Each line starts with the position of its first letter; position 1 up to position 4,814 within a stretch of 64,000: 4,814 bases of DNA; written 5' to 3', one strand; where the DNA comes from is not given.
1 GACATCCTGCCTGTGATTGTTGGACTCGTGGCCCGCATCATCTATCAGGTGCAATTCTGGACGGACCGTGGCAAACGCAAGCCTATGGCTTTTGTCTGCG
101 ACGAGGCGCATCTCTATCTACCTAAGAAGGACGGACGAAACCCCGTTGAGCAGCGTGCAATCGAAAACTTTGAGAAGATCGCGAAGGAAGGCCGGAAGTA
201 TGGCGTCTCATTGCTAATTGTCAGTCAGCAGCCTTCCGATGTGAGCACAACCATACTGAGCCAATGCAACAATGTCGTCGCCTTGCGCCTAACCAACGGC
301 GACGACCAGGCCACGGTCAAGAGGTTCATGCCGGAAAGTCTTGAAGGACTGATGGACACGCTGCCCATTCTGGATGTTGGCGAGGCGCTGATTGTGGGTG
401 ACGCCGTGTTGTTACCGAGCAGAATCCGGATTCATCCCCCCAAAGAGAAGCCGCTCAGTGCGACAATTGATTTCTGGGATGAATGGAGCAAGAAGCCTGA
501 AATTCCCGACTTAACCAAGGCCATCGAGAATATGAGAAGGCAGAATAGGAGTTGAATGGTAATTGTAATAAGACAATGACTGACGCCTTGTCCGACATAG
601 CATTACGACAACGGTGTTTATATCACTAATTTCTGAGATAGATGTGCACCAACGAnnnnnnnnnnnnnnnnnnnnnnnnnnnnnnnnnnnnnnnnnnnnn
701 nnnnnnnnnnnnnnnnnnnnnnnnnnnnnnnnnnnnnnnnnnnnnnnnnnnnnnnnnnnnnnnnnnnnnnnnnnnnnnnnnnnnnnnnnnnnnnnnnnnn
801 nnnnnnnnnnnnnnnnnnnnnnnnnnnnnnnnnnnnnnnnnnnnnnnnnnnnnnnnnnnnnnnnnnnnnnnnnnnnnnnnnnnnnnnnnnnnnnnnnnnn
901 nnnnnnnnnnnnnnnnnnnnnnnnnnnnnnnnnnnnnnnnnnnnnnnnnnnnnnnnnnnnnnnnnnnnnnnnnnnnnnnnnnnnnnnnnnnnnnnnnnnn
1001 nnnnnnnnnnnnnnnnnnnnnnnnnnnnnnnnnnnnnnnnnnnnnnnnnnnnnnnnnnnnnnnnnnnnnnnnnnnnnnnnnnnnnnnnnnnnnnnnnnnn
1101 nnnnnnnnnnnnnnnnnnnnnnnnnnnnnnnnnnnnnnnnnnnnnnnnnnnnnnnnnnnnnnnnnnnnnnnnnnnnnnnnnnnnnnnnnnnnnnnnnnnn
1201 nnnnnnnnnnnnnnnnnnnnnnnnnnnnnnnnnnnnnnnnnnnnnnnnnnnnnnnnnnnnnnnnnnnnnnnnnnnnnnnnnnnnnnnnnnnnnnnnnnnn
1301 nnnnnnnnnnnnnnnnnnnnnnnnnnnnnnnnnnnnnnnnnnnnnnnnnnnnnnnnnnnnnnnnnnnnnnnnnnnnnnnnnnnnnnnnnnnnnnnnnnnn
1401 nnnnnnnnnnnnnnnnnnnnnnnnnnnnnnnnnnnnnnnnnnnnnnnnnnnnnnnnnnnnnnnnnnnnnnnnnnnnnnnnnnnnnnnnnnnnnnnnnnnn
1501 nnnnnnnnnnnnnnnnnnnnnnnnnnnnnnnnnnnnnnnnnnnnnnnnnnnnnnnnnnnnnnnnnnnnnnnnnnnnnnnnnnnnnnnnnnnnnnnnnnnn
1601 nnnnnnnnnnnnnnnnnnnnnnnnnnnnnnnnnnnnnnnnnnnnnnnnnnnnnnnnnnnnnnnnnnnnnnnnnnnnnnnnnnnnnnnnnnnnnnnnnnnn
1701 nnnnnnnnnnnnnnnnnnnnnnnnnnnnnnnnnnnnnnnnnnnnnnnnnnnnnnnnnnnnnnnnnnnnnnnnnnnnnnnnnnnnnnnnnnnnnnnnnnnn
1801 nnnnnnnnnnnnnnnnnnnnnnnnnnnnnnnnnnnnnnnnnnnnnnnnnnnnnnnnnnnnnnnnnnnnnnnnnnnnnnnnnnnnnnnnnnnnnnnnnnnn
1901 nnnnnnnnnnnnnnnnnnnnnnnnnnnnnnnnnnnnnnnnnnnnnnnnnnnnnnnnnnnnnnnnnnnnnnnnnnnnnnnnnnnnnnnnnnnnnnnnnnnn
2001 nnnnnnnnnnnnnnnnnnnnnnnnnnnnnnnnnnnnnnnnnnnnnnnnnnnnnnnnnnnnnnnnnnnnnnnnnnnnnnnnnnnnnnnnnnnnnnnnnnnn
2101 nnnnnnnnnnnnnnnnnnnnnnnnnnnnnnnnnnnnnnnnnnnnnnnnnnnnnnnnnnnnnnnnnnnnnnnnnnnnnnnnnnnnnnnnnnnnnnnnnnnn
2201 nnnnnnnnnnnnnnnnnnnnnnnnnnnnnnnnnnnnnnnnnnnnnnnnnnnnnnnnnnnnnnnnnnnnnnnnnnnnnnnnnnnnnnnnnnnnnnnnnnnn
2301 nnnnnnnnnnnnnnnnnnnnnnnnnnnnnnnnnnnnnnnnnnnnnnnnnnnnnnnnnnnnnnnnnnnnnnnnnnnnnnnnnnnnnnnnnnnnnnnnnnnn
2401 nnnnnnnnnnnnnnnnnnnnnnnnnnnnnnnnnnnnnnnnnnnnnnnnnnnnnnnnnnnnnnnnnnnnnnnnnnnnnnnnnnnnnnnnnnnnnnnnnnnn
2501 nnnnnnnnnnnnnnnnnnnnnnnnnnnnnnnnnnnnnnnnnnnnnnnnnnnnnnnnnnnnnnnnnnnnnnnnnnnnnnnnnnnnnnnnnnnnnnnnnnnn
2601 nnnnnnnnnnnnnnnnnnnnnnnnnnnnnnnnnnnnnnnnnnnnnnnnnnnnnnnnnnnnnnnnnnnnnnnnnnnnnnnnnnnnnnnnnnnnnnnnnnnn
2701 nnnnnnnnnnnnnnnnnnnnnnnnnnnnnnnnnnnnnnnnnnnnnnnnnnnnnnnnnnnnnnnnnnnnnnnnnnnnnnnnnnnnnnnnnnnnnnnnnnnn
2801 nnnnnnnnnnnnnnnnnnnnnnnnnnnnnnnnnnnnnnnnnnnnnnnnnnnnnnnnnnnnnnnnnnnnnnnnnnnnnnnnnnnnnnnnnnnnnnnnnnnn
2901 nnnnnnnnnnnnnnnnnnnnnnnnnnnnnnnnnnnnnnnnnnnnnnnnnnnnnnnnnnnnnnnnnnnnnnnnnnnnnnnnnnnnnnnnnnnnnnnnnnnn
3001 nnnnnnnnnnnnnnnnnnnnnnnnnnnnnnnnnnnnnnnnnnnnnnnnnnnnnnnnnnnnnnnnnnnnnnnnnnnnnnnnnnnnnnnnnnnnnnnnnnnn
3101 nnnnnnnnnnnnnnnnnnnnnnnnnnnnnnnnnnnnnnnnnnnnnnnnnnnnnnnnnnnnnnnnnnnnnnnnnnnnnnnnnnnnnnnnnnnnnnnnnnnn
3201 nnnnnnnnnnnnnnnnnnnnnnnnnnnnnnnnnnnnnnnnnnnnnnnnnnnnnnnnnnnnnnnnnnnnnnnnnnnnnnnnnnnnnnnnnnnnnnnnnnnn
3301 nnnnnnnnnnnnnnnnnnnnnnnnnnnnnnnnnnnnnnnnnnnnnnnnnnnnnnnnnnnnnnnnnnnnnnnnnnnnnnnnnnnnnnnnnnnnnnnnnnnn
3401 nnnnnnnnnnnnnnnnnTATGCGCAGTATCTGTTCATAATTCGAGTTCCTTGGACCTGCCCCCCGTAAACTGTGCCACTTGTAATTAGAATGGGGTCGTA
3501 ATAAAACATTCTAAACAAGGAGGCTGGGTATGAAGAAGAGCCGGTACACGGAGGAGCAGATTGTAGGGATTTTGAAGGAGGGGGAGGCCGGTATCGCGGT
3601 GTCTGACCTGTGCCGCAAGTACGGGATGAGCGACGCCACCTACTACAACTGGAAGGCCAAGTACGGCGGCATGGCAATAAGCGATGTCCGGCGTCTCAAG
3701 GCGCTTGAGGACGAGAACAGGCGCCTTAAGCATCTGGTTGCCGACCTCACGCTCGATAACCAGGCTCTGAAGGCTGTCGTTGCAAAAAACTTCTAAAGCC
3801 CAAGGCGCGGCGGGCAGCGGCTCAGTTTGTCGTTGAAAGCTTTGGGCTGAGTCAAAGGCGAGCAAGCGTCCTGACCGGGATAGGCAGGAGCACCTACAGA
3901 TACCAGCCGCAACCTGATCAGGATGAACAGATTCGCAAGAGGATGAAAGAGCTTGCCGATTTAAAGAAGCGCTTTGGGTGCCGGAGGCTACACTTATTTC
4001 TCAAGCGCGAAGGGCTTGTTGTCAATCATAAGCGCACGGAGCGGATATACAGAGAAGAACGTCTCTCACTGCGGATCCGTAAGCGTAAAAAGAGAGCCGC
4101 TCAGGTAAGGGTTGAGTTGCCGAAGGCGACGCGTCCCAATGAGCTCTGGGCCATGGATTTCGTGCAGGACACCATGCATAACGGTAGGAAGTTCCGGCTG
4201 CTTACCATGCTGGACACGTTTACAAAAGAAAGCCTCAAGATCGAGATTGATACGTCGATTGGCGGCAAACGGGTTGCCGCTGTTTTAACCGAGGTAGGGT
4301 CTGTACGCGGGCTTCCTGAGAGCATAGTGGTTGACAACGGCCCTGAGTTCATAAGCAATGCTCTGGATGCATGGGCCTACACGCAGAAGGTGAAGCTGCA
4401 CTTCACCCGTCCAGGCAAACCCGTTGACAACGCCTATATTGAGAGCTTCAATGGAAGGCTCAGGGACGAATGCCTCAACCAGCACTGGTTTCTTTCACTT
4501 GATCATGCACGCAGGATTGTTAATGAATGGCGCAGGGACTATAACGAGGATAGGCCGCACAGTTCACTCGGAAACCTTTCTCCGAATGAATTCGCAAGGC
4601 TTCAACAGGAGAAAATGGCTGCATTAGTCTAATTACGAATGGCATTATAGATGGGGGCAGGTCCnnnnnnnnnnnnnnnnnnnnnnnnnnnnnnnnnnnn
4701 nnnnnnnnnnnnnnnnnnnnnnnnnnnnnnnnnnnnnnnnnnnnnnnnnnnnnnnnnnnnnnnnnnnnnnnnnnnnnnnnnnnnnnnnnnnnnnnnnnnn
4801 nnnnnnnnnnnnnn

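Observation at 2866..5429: IS3-family element splits the ATPase of a TerB-ATPase-helicase system; precise excision restores the frame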

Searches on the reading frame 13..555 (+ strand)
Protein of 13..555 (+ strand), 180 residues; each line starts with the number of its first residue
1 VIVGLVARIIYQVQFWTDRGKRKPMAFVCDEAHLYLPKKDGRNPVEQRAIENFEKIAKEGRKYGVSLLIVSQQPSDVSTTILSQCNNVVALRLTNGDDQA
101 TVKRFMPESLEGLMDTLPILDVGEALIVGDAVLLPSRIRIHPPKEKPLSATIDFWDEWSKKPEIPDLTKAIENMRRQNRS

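Call 5: search_protein_families(library=pfam, proteins=[window:13-555:+], max_evalue=0.001)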
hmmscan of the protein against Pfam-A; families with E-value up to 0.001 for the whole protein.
window:13-555:+ (180 aa): 2 families
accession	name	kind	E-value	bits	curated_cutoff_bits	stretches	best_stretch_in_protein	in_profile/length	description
PF05872.18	HerA_C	-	4.5e-07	29.3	22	1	24-127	257-361/502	Helicase HerA-like C-terminal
PF12696.13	TraG-D_C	-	0.00022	21.6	22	0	50-95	15-67/126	TraM recognition site of TraD and TraG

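Call 6: search_protein_families(library=padloc, proteins=[window:13-555:+], max_evalue=0.001)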
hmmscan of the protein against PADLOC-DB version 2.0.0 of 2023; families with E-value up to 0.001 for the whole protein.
window:13-555:+ (180 aa): 12 families
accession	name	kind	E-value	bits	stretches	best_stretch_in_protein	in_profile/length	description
PDLC04104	HerA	-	1e-90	302.3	1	1-179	197-376/379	-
PDLC04105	HerA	-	1.2e-90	302.8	1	1-179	396-574/576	-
PDLC02188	HerA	-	1e-46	158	1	5-172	398-574/578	-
PDLC04106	HerA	-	2e-43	146.9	1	5-173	490-661/667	-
PDLC04102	HerA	-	1.3e-41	140.7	1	2-163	483-642/654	-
PDLC04098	HerA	-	1.2e-37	127.9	1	2-164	502-672/686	-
PDLC02185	HerA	-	4.8e-32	109.4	1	12-161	434-582/585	-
PDLC04100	HerA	-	5e-31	106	1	11-161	427-575/580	-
PDLC04103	HerA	-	7.2e-31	105.2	1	20-160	437-576/579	-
PDLC04097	HerA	-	4.6e-27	92.9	1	5-161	453-614/618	-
PDLC01055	HerA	-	7.8e-14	49.4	1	10-140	400-524/532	Type III coevolved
PDLC04140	mad8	-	1.6e-13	48.9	1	17-146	185-305/314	mads_8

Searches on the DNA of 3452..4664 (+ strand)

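Call 8: search_dna_similar(query=window:3452-4664:+, collection=plasmids, mode=near, max_rows=15)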
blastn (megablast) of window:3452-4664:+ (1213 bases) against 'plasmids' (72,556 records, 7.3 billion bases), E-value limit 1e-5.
Records with a match: 2; places in all: 3; records where one place covers at least 80% of the query: 0.
Best place of each record, by identity: 80-90% 1; 60-80% 1.
By first word of the organism name: Mesorhizobium 1; Microvirga 1.
By predicted mobility (MOB-suite, as given by PLSDB): non-mobilizable 2.
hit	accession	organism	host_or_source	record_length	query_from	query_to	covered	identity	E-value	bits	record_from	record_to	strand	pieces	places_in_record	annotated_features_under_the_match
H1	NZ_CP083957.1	Mesorhizobium sp. B1-1-8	cell culture,soil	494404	162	295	11%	76.5%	3e-9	71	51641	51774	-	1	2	IS3 family transposase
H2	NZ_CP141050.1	Microvirga lotononidis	-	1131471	154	267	9%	83.3%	8e-20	106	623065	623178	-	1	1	none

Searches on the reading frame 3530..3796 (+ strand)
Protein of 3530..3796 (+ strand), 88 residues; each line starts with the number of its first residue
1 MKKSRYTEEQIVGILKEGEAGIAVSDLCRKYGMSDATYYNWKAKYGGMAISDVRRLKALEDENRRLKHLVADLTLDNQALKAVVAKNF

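Call 5: search_protein_families(library=pfam, proteins=[window:3530-3796:+], max_evalue=0.001)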
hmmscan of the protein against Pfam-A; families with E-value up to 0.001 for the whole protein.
window:3530-3796:+ (88 aa): 2 families
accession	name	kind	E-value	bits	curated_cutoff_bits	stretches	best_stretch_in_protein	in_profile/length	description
PF01527.26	HTH_Tnp_1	-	9.2e-24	83.9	24.1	1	1-71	1-75/75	Transposase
PF13384.12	HTH_23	-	0.0007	19.8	24.6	0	14-46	10-44/50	Homeodomain-like domain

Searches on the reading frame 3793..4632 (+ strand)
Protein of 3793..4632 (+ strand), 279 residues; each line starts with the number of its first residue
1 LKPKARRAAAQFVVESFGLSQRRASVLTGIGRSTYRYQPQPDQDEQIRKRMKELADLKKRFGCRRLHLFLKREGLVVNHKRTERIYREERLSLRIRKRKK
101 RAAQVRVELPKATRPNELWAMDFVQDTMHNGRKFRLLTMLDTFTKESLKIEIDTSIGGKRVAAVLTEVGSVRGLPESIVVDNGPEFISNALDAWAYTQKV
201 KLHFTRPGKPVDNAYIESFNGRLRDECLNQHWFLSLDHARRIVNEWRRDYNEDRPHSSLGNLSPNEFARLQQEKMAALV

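Call 5: search_protein_families(library=pfam, proteins=[window:3793-4632:+], max_evalue=0.001)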
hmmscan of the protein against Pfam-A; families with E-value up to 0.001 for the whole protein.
window:3793-4632:+ (279 aa): 4 families
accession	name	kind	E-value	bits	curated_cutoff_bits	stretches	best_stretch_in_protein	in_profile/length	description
PF13683.12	rve_3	-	2.4e-30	104.5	26.5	1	199-264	2-67/67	Integrase core domain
PF00665.32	rve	-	4.6e-19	69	32.6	1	113-210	2-102/102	Integrase core domain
PF13276.12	HTH_21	-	6.7e-10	39.5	28.1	1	43-99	2-60/60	HTH-like domain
PF13333.12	rve_2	-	3.5e-08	33.9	22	1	217-267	1-51/56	Integrase core domain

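Call 18: find_encoding_contigs(protein=window:3943-4632:+, flank=3000, max_places=10)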
Protein window:3943-4632:+ (229 aa): 7 contigs read that carry it; 5 places shown.
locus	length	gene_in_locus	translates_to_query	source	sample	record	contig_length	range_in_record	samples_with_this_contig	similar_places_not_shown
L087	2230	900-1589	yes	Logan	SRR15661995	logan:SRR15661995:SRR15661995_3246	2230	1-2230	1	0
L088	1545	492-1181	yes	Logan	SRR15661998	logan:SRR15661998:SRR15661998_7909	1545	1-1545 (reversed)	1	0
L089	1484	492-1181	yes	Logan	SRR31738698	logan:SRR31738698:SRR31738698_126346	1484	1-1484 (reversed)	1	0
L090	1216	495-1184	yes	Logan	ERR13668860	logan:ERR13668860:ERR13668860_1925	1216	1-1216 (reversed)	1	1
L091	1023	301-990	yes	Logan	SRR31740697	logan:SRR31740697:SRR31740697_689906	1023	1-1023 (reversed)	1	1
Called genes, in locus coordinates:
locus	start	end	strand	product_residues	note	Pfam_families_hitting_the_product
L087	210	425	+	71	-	-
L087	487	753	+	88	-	PF01527:HTH_Tnp_1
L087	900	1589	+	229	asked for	PF13276:HTH_21, PF00665:rve, PF13683:rve_3, PF13333:rve_2 (weak)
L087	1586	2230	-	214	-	?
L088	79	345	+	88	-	PF01527:HTH_Tnp_1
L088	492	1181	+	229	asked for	PF13276:HTH_21, PF00665:rve, PF13683:rve_3, PF13333:rve_2 (weak)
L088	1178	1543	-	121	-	?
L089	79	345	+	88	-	PF01527:HTH_Tnp_1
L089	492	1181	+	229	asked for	PF13276:HTH_21, PF00665:rve, PF13683:rve_3, PF13333:rve_2 (weak)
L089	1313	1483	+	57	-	?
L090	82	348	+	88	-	PF01527:HTH_Tnp_1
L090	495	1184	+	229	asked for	PF13276:HTH_21, PF00665:rve, PF13683:rve_3, PF13333:rve_2 (weak)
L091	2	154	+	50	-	?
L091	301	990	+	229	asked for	PF13276:HTH_21, PF00665:rve, PF13683:rve_3, PF13333:rve_2 (weak)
